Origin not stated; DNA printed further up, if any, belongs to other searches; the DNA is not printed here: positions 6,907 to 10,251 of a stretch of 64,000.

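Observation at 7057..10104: Head-to-tail fusion of two complete PilB/GspE secretion ATPases in one 1015-aa protein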

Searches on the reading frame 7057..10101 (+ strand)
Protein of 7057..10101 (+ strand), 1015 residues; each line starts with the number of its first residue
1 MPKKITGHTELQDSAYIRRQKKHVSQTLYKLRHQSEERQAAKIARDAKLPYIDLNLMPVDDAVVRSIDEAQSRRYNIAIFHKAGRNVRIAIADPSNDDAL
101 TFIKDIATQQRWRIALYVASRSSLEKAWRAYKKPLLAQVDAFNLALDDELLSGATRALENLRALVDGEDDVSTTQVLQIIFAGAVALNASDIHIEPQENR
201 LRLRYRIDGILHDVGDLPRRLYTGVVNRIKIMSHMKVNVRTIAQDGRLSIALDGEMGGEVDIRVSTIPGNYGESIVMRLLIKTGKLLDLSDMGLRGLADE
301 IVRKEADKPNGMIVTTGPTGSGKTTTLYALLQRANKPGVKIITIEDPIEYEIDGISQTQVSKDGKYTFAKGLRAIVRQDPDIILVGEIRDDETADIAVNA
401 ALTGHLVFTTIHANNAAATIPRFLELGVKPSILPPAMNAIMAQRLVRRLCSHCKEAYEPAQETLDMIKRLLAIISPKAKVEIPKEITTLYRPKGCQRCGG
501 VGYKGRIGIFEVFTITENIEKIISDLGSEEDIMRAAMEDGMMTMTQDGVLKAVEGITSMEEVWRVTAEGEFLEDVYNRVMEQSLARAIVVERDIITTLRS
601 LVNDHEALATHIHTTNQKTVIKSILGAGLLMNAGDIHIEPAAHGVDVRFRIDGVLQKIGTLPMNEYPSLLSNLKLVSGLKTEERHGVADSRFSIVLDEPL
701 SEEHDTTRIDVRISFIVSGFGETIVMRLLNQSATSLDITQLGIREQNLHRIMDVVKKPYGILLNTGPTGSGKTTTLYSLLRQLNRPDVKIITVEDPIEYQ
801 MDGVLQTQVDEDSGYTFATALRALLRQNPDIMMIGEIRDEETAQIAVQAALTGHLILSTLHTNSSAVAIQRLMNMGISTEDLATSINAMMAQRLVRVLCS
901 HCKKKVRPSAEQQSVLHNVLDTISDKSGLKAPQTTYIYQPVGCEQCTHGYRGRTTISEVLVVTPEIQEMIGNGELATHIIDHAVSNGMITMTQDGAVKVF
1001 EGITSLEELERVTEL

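Call 3: search_protein_families(library=pfam, proteins=[window:7057-10101:+], max_evalue=0.01)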
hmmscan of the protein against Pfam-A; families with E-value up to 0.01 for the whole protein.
window:7057-10101:+ (1015 aa): 36 families (the best 25 are shown)
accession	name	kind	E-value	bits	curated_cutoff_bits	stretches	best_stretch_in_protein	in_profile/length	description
PF00437.27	T2SSE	-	6.2e-229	759.3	24.9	2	168-564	3-370/370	Type II/IV secretion system protein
PF05157.20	MshEN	-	5.9e-11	42.6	23.1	1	48-133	2-85/90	MshEN domain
PF25199.1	nSTAND_NTPase5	-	1.2e-10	41.9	34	2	297-362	28-94/145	Novel STAND NTPase 5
PF13401.12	AAA_22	-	1.7e-10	41.8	27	2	760-795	6-41/130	AAA domain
PF20720.3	nSTAND3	-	1.7e-08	34.8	27.2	1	309-349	16-56/155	Novel STAND NTPase 3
PF13191.12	AAA_16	-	2.7e-08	34.9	32.6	1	744-828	5-82/167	AAA ATPase domain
PF02492.25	cobW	-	1.9e-07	31.3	20.7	1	313-354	3-44/180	CobW/HypB/UreG, nucleotide-binding domain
PF13604.12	AAA_30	-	5.8e-07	29.9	27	1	301-342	9-50/191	AAA domain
PF13173.12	AAA_14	-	1e-06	29.2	27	0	761-869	4-103/129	AAA domain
PF00004.35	AAA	-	1.1e-05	26.3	21.2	0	315-388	3-66/131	ATPase family associated with various cellular activities (AAA)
PF01935.23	DUF87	-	1.1e-05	26.1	23.2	0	317-342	30-56/220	Helicase HerA, central domain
PF04851.21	ResIII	-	2e-05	25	22.5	0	309-341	22-56/164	Type III restriction enzyme, res subunit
PF00005.33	ABC_tran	-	2.6e-05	25.3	25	0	311-341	12-42/137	ABC transporter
PF12775.13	AAA_7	-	3e-05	24.1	25.8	0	754-793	28-67/181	P-loop containing dynein motor region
PF13555.12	AAA_29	-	6.8e-05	23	27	0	309-330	21-42/61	P-loop containing region of AAA domain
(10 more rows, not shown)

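Call 4: search_protein_families(library=ncbifam, proteins=[window:7057-10101:+], max_evalue=0.001)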
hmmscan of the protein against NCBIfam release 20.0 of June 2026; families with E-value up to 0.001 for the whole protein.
window:7057-10101:+ (1015 aa): 34 families (the best 25 are shown)
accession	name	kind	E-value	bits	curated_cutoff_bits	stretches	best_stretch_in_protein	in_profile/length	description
TIGR02533.1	type_II_gspE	equivalog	6.5e-270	895.7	630.25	2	72-566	9-486/486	type II secretion system ATPase GspE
TIGR02538.1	type_IV_pilB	equivalog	1.3e-268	892.3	675.65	2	16-567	23-563/564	type IV-A pilus assembly ATPase PilB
NF007755.0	PRK10436.1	equivalog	7.1e-227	753.6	617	2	72-567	14-460/465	type II secretion system protein GspE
NF053534.1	T4PilAsmATPsTfpB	equivalog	8.7e-220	731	850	2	35-566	64-582/584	type IV pilus assembly ATPase TfpB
NF041000.1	ATPase_ComGA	equivalog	2.3e-144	479.3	300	2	180-447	3-266/267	competence type IV pilus ATPase ComGA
TIGR01420.1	pilT_fam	subfamily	7.3e-102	341.1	319.1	2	179-448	4-270/343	PilT/PilU family type 4a pilus ATPase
TIGR02525.1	plasmid_TraJ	equivalog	1.8e-55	188.5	368.3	2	724-878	120-275/372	plasmid transfer ATPase TraJ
TIGR02524.1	dot_icm_DotB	equivalog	5.6e-45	154.1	463.3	2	750-895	125-279/358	Dot/Icm type IV secretion system ATPase DotB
NF058587.1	archaellum_moto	equivalog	5.6e-38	131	550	2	705-878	220-399/527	archaellum flagellar ATPase motor FlaI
TIGR02782.1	TrbB_P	equivalog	6e-30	104.6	304.55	2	312-426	138-255/303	P-type conjugative transfer ATPase TrbB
TIGR02788.1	VirB11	equivalog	7.4e-29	100.7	249.95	2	755-887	141-276/308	P-type DNA transfer ATPase VirB11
TIGR03819.1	heli_sec_ATPase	hypoth_equivalog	4.7e-28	98.4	373.15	2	673-880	103-305/340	TadA family conjugal transfer-associated ATPase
NF010469.0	PRK13894.1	subfamily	7.7e-25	87.9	508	2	311-429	150-270/320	conjugal transfer ATPase TrbB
NF053672.1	bindosome_BasE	exception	1.2e-21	77.1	1000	2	764-873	275-389/512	bindosome assembly system ATPase subunit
NF010407.0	PRK13833.1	subfamily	2e-21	76.8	499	2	312-428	146-264/323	conjugal transfer protein TrbB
NF010425.0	PRK13851.1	equivalog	1.8e-18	66.6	461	2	313-426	165-283/344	type IV secretion system protein VirB11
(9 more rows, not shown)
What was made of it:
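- On VirB11-type T4SS ATPase: TIGR02788 scores 100.7 against a cut-off of 249.95, and PRK13851 scores 66.6 against 461 (call 4).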
